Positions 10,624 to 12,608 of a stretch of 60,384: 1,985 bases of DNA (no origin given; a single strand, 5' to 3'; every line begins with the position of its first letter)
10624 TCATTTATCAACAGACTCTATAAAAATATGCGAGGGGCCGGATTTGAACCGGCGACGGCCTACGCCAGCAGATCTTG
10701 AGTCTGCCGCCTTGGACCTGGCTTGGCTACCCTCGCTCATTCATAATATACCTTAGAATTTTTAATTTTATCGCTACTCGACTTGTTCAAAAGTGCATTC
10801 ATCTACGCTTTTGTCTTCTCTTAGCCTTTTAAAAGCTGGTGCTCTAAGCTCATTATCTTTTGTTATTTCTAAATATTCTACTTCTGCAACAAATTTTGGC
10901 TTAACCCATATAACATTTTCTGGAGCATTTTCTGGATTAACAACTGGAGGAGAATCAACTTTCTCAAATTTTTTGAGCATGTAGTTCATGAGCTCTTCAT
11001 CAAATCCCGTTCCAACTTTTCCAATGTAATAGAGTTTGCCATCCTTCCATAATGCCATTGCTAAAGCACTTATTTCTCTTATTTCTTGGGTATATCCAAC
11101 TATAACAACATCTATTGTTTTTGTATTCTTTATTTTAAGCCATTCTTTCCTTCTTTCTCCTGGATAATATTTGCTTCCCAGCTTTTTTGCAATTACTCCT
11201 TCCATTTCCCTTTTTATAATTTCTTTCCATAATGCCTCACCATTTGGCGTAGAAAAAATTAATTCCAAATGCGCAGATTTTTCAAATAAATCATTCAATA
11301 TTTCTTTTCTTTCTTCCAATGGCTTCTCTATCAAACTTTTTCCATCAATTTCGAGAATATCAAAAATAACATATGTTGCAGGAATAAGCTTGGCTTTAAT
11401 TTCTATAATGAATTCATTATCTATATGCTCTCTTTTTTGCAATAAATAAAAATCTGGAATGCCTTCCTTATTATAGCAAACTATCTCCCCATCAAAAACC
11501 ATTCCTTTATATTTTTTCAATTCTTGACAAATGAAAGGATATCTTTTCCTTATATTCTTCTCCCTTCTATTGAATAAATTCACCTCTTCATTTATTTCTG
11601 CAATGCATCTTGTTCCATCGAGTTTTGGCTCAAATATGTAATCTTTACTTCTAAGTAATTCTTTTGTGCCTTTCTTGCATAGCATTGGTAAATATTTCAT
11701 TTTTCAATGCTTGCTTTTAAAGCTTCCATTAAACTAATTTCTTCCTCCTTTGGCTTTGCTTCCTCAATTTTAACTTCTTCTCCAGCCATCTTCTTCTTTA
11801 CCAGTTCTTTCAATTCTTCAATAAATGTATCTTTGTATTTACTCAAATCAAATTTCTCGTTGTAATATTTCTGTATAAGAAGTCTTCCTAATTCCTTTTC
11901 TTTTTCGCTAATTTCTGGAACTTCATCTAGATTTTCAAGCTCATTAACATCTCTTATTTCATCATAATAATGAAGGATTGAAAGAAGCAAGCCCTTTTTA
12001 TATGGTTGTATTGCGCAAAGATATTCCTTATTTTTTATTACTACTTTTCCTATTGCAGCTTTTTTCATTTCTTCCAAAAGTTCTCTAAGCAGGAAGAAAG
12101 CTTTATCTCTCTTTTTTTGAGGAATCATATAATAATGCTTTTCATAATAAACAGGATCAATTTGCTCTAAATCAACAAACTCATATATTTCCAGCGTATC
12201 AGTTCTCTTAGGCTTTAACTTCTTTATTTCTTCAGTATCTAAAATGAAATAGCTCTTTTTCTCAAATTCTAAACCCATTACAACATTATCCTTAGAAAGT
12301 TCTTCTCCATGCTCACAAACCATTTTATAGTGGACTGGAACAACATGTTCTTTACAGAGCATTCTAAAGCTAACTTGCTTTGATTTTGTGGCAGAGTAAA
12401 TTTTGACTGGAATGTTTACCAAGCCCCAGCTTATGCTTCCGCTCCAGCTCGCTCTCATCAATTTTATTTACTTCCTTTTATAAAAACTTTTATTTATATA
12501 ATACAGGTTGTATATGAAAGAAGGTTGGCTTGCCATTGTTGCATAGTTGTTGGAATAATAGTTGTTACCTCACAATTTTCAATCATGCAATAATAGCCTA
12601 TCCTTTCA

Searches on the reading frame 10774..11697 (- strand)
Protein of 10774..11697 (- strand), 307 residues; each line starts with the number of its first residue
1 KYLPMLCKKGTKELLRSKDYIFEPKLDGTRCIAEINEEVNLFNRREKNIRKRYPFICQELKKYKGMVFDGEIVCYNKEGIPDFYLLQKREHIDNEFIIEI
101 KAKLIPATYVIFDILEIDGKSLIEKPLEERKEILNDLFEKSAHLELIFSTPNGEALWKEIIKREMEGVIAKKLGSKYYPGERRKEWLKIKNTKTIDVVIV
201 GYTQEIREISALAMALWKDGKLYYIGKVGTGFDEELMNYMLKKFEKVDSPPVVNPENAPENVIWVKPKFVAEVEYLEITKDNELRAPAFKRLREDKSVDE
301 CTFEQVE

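Call 72: search_protein_families(library=pfam, proteins=[window:10774-11697:-], max_evalue=0.001)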
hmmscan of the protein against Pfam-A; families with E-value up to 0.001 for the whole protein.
window:10774-11697:- (307 aa): 3 families
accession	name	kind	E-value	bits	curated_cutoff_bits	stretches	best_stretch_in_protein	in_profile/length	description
PF01068.26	DNA_ligase_A_M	-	2.1e-35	122.7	26.2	1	4-190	1-204/204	ATP dependent DNA ligase domain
PF04679.21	DNA_ligase_A_C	-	4.7e-25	88.3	27.5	1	208-296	4-94/94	ATP dependent DNA ligase C terminal region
PF01331.24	mRNA_cap_enzyme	-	1.9e-11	44.6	29.6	2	91-138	73-121/194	mRNA capping enzyme, catalytic domain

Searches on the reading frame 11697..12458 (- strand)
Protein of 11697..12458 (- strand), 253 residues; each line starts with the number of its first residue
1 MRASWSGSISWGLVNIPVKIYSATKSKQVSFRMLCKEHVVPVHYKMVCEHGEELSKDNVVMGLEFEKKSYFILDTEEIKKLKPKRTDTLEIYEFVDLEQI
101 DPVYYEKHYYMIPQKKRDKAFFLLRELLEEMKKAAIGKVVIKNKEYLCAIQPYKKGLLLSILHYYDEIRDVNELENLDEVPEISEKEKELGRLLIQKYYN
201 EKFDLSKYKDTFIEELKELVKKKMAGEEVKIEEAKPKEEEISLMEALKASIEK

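Call 72: search_protein_families(library=pfam, proteins=[window:11697-12458:-], max_evalue=0.001)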
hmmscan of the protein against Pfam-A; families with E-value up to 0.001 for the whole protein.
window:11697-12458:- (253 aa): 1 family
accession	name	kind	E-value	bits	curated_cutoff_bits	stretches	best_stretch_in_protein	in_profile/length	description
PF02735.22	Ku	-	4.6e-43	147.8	25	1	12-188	3-188/190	Ku70/Ku80 beta-barrel domain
